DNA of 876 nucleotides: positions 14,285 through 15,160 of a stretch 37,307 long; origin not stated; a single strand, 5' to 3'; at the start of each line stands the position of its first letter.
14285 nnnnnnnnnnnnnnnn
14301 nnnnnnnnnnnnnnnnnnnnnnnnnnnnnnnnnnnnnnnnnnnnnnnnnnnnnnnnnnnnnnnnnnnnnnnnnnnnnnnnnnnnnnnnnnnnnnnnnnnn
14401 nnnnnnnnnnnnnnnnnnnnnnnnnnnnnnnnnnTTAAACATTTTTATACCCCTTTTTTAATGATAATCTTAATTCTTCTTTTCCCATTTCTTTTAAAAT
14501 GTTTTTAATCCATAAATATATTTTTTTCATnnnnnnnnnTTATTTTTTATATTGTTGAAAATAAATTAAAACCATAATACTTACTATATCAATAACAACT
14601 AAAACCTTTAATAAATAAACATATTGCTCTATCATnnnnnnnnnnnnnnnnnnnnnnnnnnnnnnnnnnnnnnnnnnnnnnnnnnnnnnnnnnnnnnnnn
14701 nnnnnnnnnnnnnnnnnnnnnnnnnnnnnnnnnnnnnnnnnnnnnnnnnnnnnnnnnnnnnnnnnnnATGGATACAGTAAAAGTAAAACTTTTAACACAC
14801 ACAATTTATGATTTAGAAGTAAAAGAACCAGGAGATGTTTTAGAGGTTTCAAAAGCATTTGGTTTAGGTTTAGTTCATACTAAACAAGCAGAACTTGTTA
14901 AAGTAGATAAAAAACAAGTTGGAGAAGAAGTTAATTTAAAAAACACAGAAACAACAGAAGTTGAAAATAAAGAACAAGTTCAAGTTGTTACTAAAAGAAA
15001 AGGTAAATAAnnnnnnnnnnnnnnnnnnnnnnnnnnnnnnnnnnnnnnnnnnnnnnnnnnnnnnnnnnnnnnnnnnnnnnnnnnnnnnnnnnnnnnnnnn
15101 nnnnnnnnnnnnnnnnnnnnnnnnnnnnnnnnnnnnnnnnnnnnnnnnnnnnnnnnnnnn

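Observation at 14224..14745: Antisense cassette 1 splits the capsid and connector genes and encodes three micro-proteins (31, 31 and 58 aa)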

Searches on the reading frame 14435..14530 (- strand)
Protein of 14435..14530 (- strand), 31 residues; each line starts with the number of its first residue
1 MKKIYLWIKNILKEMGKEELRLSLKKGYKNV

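Call 7: search_protein_families(library=pfam, proteins=[window:14435-14530:-], max_evalue=0.01)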
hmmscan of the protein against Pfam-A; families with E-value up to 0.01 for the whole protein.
window:14435-14530:- (31 aa): 0 families

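Call 9: search_protein_families(library=phrogs, proteins=[window:14435-14530:-], max_evalue=0.01)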
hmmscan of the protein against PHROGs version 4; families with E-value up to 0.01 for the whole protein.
window:14435-14530:- (31 aa): 0 families

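Call 17: find_related_loci(query=A2, collection=viral_contigs, flank=5000)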
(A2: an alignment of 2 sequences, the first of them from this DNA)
Query A2 (31 aa) in viral_contigs; peptide patterns used: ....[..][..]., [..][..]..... (x = any residue, [..] = any of these).
135 stretches matched a pattern; 1 encode a relative of the query (tblastn E <= 1e-3); 1 distinct loci.
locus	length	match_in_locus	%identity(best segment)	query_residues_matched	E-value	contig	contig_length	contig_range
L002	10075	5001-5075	84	7-31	5e-6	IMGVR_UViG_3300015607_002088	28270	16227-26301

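Call 83: search_protein_families(library=padloc, proteins=[window:14435-14530:-], max_evalue=0.1)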
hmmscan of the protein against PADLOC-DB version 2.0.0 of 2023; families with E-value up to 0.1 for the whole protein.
window:14435-14530:- (31 aa): 0 families

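Call 87: search_protein_families(library=ncbifam, proteins=[window:14435-14530:-], max_evalue=10)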
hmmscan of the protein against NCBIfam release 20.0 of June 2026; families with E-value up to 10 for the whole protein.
window:14435-14530:- (31 aa): 0 families

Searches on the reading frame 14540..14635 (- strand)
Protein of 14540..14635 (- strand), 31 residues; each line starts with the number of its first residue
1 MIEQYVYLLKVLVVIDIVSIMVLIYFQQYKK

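Call 7: search_protein_families(library=pfam, proteins=[window:14540-14635:-], max_evalue=0.01)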
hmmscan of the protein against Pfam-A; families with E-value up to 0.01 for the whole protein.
window:14540-14635:- (31 aa): 0 families

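Call 9: search_protein_families(library=phrogs, proteins=[window:14540-14635:-], max_evalue=0.01)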
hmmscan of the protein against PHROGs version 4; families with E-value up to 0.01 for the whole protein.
window:14540-14635:- (31 aa): 0 families

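Call 54: find_related_loci(query=A7, collection=viral_contigs, flank=5000)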
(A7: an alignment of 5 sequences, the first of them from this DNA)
Query A7 (31 aa) in viral_contigs; peptide patterns used: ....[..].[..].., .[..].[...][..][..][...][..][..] (x = any residue, [..] = any of these).
313 stretches matched a pattern; 1 encode a relative of the query (tblastn E <= 1e-3); 1 distinct loci.
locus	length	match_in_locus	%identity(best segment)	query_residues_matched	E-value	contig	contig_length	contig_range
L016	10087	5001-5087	55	3-31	7e-9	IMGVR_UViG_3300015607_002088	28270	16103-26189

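Call 83: search_protein_families(library=padloc, proteins=[window:14540-14635:-], max_evalue=0.1)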
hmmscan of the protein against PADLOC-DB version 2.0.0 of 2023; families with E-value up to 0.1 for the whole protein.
window:14540-14635:- (31 aa): 0 families

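Call 87: search_protein_families(library=ncbifam, proteins=[window:14540-14635:-], max_evalue=10)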
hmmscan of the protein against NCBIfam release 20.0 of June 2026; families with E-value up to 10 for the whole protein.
window:14540-14635:- (31 aa): 1 family
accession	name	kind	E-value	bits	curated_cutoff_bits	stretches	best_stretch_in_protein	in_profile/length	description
NF047566.1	SE1626_fam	equivalog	0.14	12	70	1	7-29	3-25/55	SE1626 family protein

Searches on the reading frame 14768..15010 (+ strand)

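Call 7: search_protein_families(library=pfam, proteins=[window:14768-15010:+], max_evalue=0.01)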
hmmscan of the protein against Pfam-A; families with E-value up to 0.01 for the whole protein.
window:14768-15010:+ (80 aa): 1 family
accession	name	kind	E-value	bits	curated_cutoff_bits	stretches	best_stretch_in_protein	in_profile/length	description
PF23843.2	DUF7210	-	0.0077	16.2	27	0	4-30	1-27/38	Domain of unknown function (DUF7210)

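Call 9: search_protein_families(library=phrogs, proteins=[window:14768-15010:+], max_evalue=0.01)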
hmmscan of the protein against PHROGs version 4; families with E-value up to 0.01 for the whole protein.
window:14768-15010:+ (80 aa): 3 families
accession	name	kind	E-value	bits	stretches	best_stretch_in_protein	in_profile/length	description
phrog_5133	-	unknown function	0.00039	21.1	0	3-29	8-34/68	-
phrog_2616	-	unknown function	0.0011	20.5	1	5-71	3-69/77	-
phrog_33217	-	unknown function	0.0023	19.2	1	1-69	1-61/102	-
